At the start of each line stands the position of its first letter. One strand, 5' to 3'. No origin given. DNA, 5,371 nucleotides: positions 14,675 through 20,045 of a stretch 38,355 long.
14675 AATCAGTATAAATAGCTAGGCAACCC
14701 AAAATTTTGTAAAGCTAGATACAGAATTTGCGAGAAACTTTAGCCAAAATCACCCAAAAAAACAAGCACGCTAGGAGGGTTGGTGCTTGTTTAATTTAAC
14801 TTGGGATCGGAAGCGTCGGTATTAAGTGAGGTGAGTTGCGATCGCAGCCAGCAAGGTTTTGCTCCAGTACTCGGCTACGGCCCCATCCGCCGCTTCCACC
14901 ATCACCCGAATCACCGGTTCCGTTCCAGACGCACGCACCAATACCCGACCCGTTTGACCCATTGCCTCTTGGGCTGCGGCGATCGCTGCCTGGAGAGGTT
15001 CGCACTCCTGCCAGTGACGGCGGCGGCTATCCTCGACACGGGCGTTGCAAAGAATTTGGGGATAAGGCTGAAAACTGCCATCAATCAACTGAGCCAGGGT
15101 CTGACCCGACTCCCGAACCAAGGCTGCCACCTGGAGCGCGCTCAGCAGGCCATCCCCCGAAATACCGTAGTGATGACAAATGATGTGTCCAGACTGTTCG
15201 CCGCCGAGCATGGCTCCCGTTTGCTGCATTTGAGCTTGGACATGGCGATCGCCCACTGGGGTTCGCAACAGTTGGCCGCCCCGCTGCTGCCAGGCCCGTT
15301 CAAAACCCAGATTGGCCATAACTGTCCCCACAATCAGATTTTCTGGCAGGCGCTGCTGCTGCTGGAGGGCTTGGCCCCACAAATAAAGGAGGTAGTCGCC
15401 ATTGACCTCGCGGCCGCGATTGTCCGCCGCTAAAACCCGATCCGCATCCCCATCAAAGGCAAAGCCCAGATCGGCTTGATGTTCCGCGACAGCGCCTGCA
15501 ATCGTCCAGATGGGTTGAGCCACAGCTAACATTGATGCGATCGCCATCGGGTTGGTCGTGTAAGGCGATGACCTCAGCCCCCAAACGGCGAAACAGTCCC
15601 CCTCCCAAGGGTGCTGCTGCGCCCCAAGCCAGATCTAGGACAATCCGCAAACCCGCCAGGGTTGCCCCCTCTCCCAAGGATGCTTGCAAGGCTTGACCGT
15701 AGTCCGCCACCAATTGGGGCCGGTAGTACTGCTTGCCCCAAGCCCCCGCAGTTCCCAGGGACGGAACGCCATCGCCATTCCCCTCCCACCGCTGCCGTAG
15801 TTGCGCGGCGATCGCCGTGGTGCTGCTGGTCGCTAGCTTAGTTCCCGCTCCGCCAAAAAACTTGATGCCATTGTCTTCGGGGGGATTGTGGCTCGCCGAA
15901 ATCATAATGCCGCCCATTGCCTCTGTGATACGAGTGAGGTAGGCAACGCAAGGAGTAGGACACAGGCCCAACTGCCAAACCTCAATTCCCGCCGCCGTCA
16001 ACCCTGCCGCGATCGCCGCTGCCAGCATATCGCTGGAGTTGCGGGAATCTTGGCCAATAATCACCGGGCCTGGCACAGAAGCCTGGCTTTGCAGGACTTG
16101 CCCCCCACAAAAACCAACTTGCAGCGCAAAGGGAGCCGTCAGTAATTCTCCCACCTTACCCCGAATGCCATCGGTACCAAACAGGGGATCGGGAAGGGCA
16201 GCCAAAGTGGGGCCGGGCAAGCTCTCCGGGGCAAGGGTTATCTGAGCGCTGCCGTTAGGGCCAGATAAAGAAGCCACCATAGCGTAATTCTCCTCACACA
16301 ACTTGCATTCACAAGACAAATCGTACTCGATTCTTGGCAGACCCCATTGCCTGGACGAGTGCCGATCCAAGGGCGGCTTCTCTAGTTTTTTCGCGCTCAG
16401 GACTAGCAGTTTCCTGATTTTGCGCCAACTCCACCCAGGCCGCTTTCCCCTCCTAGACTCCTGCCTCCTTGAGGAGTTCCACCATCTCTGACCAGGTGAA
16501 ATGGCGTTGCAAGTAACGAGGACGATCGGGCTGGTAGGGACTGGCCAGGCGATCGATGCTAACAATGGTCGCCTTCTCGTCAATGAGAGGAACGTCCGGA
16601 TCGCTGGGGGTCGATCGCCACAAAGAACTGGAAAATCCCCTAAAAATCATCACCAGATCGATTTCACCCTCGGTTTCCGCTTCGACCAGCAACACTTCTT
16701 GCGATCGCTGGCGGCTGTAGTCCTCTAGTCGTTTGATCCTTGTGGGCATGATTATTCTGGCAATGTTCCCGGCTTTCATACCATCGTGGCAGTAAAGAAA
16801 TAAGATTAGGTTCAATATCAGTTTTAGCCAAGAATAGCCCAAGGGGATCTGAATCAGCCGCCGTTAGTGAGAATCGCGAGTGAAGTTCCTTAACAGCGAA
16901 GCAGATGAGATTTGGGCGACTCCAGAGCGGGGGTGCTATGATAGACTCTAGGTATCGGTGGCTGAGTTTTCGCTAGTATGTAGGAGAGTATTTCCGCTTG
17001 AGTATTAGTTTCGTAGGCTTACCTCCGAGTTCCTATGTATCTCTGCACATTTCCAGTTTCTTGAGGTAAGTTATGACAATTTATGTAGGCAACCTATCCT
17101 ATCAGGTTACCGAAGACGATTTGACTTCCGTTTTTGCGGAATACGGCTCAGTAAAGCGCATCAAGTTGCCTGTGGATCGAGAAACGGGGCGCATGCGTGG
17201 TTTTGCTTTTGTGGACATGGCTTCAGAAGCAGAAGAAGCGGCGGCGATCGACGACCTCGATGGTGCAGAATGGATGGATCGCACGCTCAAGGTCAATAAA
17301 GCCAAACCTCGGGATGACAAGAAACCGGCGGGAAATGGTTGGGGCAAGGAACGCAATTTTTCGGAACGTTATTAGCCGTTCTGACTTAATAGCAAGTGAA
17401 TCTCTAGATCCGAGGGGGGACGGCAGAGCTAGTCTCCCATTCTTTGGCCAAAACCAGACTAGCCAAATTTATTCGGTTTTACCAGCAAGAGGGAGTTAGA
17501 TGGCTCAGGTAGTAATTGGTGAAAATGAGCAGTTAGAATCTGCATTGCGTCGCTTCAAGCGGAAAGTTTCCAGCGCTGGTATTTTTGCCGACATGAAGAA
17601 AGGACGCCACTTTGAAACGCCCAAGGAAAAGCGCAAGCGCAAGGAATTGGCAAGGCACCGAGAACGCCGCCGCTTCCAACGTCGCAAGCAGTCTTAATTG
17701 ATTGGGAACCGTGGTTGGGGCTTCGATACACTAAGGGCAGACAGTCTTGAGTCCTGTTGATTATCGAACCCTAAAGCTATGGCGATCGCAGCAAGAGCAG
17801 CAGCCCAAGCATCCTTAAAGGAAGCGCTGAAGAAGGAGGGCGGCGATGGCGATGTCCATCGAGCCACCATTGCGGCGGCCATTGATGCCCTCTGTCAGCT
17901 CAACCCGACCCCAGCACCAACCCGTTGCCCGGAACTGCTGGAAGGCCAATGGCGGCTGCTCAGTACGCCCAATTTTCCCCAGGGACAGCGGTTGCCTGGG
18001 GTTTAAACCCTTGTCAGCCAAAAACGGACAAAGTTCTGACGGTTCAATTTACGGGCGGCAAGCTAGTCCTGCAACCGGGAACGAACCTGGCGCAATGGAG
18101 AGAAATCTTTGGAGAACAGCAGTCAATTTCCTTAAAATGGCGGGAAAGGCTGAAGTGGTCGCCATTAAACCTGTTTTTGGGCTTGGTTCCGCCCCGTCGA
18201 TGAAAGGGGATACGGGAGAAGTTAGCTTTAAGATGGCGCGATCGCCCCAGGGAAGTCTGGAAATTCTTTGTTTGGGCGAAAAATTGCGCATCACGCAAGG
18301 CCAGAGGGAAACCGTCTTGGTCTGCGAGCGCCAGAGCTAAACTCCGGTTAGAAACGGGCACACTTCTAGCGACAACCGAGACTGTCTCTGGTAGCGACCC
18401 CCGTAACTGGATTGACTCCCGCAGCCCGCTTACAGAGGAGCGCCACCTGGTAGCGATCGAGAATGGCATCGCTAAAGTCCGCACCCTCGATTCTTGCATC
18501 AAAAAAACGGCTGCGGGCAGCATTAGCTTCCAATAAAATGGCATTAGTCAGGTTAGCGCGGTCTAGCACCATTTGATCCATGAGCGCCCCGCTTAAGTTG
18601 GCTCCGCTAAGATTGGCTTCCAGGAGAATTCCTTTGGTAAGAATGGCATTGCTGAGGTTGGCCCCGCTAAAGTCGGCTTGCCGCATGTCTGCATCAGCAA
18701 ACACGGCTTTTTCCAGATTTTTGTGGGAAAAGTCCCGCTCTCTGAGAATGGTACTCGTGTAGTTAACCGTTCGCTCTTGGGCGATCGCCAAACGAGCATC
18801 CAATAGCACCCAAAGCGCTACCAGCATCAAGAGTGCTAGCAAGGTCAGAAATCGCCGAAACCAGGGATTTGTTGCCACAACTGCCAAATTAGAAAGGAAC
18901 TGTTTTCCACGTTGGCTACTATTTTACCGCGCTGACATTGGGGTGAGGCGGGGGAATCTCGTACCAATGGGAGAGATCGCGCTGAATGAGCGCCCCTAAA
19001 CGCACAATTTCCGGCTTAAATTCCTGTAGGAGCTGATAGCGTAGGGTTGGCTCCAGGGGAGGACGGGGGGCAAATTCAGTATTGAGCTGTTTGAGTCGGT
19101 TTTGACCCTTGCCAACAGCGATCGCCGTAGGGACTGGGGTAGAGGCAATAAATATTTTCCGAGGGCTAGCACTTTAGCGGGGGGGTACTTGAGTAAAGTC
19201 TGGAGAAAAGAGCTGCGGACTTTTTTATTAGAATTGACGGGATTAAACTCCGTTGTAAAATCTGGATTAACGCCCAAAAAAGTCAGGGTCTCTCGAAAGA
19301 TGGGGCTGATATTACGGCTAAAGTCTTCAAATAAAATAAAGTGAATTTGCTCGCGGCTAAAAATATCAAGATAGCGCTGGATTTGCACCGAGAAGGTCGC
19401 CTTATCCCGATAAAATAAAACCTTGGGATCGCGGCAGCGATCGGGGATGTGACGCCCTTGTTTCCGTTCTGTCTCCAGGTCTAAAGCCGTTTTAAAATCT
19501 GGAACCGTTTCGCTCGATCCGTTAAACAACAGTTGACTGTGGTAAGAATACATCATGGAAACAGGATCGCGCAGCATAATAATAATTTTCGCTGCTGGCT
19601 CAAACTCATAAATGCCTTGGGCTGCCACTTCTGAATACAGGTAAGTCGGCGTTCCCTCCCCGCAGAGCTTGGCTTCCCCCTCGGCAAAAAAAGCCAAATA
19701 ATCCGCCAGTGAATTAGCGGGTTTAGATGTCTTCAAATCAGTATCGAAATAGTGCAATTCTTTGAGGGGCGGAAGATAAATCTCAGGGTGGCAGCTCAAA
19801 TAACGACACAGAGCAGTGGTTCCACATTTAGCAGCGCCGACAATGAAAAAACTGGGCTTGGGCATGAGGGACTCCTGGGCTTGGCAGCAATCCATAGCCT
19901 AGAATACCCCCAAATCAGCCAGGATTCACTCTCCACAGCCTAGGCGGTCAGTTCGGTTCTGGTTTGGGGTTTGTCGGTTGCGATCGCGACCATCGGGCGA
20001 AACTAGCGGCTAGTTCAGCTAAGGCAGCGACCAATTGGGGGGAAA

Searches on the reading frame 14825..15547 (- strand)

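Call 13: search_protein_families(library=pfam, proteins=[window:14825-15547:-], max_evalue=0.001)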
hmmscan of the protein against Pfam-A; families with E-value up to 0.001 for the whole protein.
window:14825-15547:- (241 aa): 3 families
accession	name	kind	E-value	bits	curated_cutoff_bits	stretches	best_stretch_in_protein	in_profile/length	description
PF02880.22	PGM_PMM_III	-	3e-35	121.2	20.7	1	49-162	1-115/115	Phosphoglucomutase/phosphomannomutase, alpha/beta/alpha domain III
PF00408.26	PGM_PMM_IV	-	1.5e-16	60.7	23.1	1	166-228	1-61/68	Phosphoglucomutase/phosphomannomutase, C-terminal domain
PF02879.22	PGM_PMM_II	-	3.1e-07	31.3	29.3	1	17-45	75-103/103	Phosphoglucomutase/phosphomannomutase, alpha/beta/alpha domain II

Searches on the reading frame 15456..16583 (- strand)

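Call 12: search_protein_families(library=pfam, proteins=[window:15456-16583:-], max_evalue=0.001)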
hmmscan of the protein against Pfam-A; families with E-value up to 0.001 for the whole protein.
window:15456-16583:- (376 aa): 2 families
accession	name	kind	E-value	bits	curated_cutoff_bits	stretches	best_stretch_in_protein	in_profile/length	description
PF02878.22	PGM_PMM_I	-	1.7e-43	148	22.5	1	134-264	3-133/138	Phosphoglucomutase/phosphomannomutase, alpha/beta/alpha domain I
PF02879.22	PGM_PMM_II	-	0.00091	20.2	29.3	0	295-350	3-59/103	Phosphoglucomutase/phosphomannomutase, alpha/beta/alpha domain II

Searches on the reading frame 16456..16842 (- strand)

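Call 12: search_protein_families(library=pfam, proteins=[window:16456-16842:-], max_evalue=0.001)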
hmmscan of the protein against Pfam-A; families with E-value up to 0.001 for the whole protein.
window:16456-16842:- (129 aa): 1 family
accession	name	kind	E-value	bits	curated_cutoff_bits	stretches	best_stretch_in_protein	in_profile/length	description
PF24869.1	DUF7734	-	2.4e-35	120.3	27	1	36-124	1-89/89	Domain of unknown function (DUF7734)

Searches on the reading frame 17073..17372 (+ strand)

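Call 12: search_protein_families(library=pfam, proteins=[window:17073-17372:+], max_evalue=0.001)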
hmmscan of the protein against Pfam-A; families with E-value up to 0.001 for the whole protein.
window:17073-17372:+ (100 aa): 3 families
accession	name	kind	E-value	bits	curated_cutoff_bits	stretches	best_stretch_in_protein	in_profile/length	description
PF00076.28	RRM_1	-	4.9e-21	74.8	20.7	1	3-73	1-70/70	RNA recognition motif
PF13893.12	RRM_5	-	5.7e-05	23.2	27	1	11-79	38-101/125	RNA recognition motif. (a.k.a. RRM, RBD, or RNP domain)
PF16842.11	RRM_occluded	-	0.00015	22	30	1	2-76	3-72/79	Occluded RNA-recognition motif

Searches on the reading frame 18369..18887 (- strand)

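Call 12: search_protein_families(library=pfam, proteins=[window:18369-18887:-], max_evalue=0.001)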
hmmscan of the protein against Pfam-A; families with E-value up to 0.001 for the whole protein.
window:18369-18887:- (173 aa): 4 families
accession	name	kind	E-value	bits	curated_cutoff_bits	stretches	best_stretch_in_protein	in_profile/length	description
PF00805.28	Pentapeptide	-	3.9e-20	71.5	20.2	3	71-101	1-31/40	Pentapeptide repeats (8 copies)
PF13599.13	Pentapeptide_4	-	3.7e-13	49.8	38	2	40-113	5-78/78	Pentapeptide repeat region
PF13576.12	Pentapeptide_3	-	8.4e-11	42.4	27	0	53-85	6-40/48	Pentapeptide repeats (9 copies)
PF25296.1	Decapeptide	-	3.5e-05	24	45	1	39-95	8-64/74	Decapeptide repeat region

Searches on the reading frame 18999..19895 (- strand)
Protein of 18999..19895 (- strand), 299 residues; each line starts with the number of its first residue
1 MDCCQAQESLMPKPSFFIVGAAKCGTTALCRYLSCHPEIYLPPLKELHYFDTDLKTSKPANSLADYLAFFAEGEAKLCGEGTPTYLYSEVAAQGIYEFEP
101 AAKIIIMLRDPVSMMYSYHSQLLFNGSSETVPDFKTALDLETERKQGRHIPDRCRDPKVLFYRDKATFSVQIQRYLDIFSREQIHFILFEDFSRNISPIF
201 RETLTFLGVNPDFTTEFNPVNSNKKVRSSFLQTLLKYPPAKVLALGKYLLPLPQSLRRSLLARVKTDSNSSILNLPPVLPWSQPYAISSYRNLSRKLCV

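Call 43: search_protein_families(library=pfam, proteins=[window:18999-19895:-], max_evalue=0.0001)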
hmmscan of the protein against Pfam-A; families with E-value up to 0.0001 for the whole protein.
window:18999-19895:- (299 aa): 2 families
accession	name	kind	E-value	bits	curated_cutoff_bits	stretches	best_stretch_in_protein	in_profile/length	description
PF13469.12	Sulfotransfer_3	-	1.7e-10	41.9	27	0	14-47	1-31/216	Sulfotransferase family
PF00685.33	Sulfotransfer_1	-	4e-09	36.7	22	1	14-210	2-182/255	Sulfotransferase domain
